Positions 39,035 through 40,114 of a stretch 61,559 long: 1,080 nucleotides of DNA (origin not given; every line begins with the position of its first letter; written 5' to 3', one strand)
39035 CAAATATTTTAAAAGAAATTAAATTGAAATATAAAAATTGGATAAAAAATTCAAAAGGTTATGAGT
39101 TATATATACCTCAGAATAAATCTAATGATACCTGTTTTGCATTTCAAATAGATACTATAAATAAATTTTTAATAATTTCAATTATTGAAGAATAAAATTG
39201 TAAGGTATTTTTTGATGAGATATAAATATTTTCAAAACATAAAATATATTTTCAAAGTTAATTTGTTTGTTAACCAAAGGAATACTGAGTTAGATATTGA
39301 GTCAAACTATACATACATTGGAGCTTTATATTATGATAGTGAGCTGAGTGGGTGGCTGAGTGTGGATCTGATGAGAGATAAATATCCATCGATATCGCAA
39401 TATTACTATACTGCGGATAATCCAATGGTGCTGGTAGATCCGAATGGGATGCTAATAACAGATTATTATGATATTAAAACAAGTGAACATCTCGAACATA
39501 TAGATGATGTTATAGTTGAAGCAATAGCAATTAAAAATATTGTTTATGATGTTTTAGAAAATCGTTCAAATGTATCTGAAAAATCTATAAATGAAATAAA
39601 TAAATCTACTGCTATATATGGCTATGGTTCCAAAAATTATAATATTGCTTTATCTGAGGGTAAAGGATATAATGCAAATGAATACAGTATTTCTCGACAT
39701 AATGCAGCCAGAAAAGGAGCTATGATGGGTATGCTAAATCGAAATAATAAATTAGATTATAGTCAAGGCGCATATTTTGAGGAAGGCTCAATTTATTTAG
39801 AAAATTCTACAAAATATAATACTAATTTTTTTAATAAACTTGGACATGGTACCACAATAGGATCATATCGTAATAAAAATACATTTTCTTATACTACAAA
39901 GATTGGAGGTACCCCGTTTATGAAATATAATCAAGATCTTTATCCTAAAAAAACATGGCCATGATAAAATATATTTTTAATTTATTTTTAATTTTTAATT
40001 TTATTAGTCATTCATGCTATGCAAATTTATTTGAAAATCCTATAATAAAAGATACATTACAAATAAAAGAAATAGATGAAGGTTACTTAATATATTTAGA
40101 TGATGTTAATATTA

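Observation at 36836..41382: Array of orphan RHS C-terminal toxin modules with exported candidate immunity genes and no rhs shell gene in sight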

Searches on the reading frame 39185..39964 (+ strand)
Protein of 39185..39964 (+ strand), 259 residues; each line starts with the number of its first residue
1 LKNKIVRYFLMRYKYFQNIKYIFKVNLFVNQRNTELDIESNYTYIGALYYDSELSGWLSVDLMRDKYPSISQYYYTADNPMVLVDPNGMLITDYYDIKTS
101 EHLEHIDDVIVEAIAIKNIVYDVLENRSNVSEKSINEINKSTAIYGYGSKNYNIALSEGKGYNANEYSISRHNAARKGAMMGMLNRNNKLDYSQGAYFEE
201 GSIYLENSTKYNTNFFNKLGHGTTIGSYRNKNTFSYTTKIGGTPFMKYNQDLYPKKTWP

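Call 4: search_protein_families(library=pfam, proteins=[window:39185-39964:+], max_evalue=1)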
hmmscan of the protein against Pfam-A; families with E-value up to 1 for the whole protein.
window:39185-39964:+ (259 aa): 0 families

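Call 5: search_protein_families(library=ncbifam, proteins=[window:39185-39964:+], max_evalue=1)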
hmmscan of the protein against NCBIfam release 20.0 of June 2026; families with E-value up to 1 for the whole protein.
window:39185-39964:+ (259 aa): 1 family
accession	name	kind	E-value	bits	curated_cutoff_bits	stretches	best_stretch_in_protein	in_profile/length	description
TIGR03696.1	Rhs_assc_core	domain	8.1e-08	32.7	32.5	1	34-89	22-76/76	RHS repeat-associated core domain-containing protein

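Call 22: find_homologous_proteins(query=window:39185-39964:+, max_evalue=0.001)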
Query window:39185-39964:+ (259 aa): 39 proteins with E <= 0.001 among 210 candidates.
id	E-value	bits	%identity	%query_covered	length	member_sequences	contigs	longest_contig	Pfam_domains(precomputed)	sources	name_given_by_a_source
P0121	5.4e-149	513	93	97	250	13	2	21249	-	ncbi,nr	ncbi:MAG TPA: hypothetical protein PKU81_02475 [Bacteroidales bacterium]|nr:hypothetical protein [Ba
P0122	7.0e-149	512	94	96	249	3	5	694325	-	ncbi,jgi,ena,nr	ncbi:MAG TPA: RHS repeat-associated core domain-containing protein [Bacteroidales bacterium]|nr:RHS 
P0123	4.4e-105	369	85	78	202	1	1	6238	-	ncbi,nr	ncbi:MAG: hypothetical protein QMD02_06570, partial [Bacteroidales bacterium]|nr:hypothetical protei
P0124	1.3e-102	361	85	77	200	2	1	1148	-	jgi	jgi:hypothetical protein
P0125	4.1e-100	352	63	85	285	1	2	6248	-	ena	-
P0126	1.5e-92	328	67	71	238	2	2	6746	-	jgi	jgi:hypothetical protein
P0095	2.9e-78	281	56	82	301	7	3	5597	-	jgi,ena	-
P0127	2.7e-77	278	48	87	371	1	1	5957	-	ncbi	-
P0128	2.1e-75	272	51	81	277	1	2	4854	-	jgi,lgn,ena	-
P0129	6.0e-65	237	45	81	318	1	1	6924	-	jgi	jgi:hypothetical protein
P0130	2.8e-62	229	47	68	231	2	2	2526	-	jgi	-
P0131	1.2e-58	217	43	77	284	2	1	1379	-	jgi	-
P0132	3.6e-50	189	44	66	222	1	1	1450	-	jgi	jgi:hypothetical protein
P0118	1.5e-24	105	48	47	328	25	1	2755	-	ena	-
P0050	8.5e-22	96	55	39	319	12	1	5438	PF25023.2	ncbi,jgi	jgi:RHS repeat-associated protein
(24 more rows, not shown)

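Call 25: search_protein_families(library=pfam, proteins=[P0125, P0127], max_evalue=0.1)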
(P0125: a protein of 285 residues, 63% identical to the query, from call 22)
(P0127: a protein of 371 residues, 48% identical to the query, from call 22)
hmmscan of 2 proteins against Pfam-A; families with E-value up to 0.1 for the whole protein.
P0125 (285 aa): 0 families

P0127 (371 aa): 2 families
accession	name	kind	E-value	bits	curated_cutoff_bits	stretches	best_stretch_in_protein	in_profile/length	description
PF20859.2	RHA1_ro05818_N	-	0.023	15.2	27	1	164-199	5-40/58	Hypothetical protein RHA1_ro05818, N-terminal helical domain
PF03527.20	RHS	-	0.03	14.6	27.9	1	41-60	2-21/38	RHS protein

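Call 28: search_solved_structures(query=A4, max_evalue=10, show_alignments=0)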
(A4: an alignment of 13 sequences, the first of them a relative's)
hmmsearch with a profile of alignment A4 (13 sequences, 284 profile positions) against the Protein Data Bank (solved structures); distinct sequences matched with E-value up to 10: 7.
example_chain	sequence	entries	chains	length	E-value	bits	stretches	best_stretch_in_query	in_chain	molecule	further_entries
9c4k_Q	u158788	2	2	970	0.0002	24.1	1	8-76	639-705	Toxin subunit YenC2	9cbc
4igl_B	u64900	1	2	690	0.058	16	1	8-61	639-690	YenC2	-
9pt5_A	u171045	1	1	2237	0.075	15.6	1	11-82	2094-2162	Teneurin-like protein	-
6suf_F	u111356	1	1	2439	0.075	15.6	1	8-64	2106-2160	TcdB2,TccC3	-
6h6e_F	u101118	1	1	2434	0.076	15.6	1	8-64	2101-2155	TcdB2,TccC3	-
9on3_A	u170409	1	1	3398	0.092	15.3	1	7-61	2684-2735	SGS4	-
6sup_A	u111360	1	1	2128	0.1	15.1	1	8-62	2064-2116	TcdB2,TccC3,Cell division control protein 42 homolog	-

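Call 33: predict_structure(alignment_id=A4)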
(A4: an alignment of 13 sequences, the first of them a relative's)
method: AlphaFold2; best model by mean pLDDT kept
length: 285 residues; sequences in the alignment: 13
mean_pLDDT: 43.2   pTM: 0.42
mean pLDDT of the five models: 43.2, 42.9, 41.3, 35.2, 32.5
residues with pLDDT >= 90: 9; 70-90: 37; 50-70: 38; < 50: 201
segments of 3 or more residues with pLDDT < 50: 1-63, 132-194, 212-285
pLDDT, mean of each block of 10 residues (from residue 1): 24 27 29 33 35 29 64 71 74 89 89 77 53 45 32 29 28 26 30 49 57 43 27 32 31 29 26 36 37
secondary structure, 60 per line:
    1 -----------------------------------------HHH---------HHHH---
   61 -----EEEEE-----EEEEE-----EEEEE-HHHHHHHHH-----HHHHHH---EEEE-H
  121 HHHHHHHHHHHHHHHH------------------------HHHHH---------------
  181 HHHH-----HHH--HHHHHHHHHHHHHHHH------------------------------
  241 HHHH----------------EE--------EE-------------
elements in order: H54-57 E66-70 E76-80 E86-90 H92-100 H106-111 E115-118 H120-136 H161-165 H181-184 H195-210 H241-244

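Call 34: search_protein_families(library=pfam, alignment_id=A4, max_evalue=10)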
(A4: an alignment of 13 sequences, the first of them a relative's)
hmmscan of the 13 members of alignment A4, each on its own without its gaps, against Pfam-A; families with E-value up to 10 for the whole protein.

A. member 1, P0125 (285 aa): 0 families

B. families by the number of members that match (of 13 scanned): 2 families
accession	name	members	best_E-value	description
PF20859.2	RHA1_ro05818_N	1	0.023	Hypothetical protein RHA1_ro05818, N-terminal helical domain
PF03527.20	RHS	1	0.03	RHS protein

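Call 40: find_encoding_contigs(protein=P0125, flank=5000, max_places=2)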
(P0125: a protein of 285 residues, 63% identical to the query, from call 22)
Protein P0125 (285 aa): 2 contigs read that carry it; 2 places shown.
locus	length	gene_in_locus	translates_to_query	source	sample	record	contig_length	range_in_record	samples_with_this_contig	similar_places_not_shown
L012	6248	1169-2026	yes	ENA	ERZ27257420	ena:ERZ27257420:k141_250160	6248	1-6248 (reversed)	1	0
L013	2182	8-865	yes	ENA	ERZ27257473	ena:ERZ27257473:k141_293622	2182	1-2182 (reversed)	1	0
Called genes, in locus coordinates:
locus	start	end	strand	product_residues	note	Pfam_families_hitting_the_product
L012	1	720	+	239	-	?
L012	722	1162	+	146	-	-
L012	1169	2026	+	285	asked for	-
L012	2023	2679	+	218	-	-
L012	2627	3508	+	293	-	-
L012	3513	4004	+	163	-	-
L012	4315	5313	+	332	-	-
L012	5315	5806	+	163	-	-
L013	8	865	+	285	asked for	-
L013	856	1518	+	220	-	-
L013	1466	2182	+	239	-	?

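Call 41: find_encoding_contigs(protein=P0127, flank=5000, max_places=2)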
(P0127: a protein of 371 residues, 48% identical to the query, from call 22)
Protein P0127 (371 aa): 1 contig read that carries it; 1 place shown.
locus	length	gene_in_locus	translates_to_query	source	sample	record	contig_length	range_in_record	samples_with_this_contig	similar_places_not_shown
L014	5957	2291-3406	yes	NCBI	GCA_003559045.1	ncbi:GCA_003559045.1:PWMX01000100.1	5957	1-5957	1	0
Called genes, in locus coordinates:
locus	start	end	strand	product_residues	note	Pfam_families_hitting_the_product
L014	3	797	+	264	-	?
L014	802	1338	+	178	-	-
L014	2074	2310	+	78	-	-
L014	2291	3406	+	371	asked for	-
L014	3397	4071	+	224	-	-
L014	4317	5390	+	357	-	PF00793:DAHP_synth_1, PF01817:CM_2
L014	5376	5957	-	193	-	?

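Call 83: fold_search(model_id=the predicted structure, library=pdb)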
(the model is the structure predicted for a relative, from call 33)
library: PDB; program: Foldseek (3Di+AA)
matches with E <= 10: 31; with E <= 0.001: 0
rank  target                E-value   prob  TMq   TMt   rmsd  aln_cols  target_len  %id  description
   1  6z1x                  1.3e+00  0.12  0.14  0.28  12.1        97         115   13  Crystal structure of human steroid carrier protein SL (SCP-2L) mutant V83C (released 2021-03-03)
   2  7tl5_A                1.7e+00  0.23  0.13  0.07   5.8        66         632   15  Crystal structure of putative hydrolase yjcS from Klebsiella pneumoniae. (released 2022-02-02)
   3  6z1w                  1.7e+00  0.08  0.13  0.25  12.4        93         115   14  Crystal structure of human steroid carrier protein SL (SCP-2L) mutant A100C (released 2021-03-03)
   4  8af2_B                2.3e+00  0.09  0.15  0.28  12.5       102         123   15  Human Sterol Carrier Protein with unnatural amino acid 2,2'-bipyridine alanine incorporated at position 111 (released 2023-08-16)
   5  2nbm_MODEL_1_A        2.8e+00  0.08  0.13  0.26   7.8        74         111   19  Solution NMR structure of ligand free sterol carrier protein 2 like 2 from Aedes aegypti (released 2017-03-08)
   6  3bkr                  2.8e+00  0.07  0.13  0.26  12.9       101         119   10  Crystal Structure of Sterol Carrier Protein-2 like-3 (SCP2-L3) from Aedes Aegypti (released 2008-12-09)
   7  1ikt                  2.9e+00  0.06  0.13  0.25  12.3        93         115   14  LIGANDED STEROL CARRIER PROTEIN TYPE 2 (SCP-2) LIKE DOMAIN OF HUMAN MULTIFUNCTIONAL ENZYME TYPE 2 (MFE-2) (released 2001-11-14)
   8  3bn8_B                3.1e+00  0.08  0.13  0.29   9.7        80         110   11  Crystal structure of a putative sterol carrier protein type 2 (af1534) from archaeoglobus fulgidus dsm 4304 at 2.11 A  (released 2007-12-25)
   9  4pdx_B                3.3e+00  0.13  0.15  0.07   5.4        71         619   15  Crystal structure of Escherchia coli uncharacterized protein YjcS (released 2015-04-29)
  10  8af3                  3.3e+00  0.07  0.14  0.27  12.7        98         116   13  Sterol carrier protein Artifical metalloenzyme incorporating Q111C mutation coupled to 2,2'-bipyridine (released 2023-08-16)
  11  2ksh_MODEL_1_A        3.7e+00  0.10  0.12  0.25   5.7        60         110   13  Solution NMR structure of apo Sterol Carrier Protein - 2 from Aedes aegypti (AeSCP-2) (released 2010-03-31)
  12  3bn8_A                3.7e+00  0.08  0.12  0.24   5.9        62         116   10  Crystal structure of a putative sterol carrier protein type 2 (af1534) from archaeoglobus fulgidus dsm 4304 at 2.11 A  (released 2007-12-25)
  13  2cfz                  4.2e+00  0.09  0.13  0.06   9.0        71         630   11  Crystal structure of SdsA1, an alkylsulfatase from Pseudomonas aeruginosa, in complex with 1-dodecanol (released 2006-04-26)
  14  2yhe_A                5.0e+00  0.06  0.11  0.05   6.5        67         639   12  Structure determination of the stereoselective inverting sec- alkylsulfatase Pisa1 from Pseudomonas sp. (released 2012-05-16)
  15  3cnu                  5.3e+00  0.07  0.13  0.30   9.6        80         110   12  Crystal structure of the predicted coding region AF_1534 from Archaeoglobus fulgidus (released 2008-04-15)
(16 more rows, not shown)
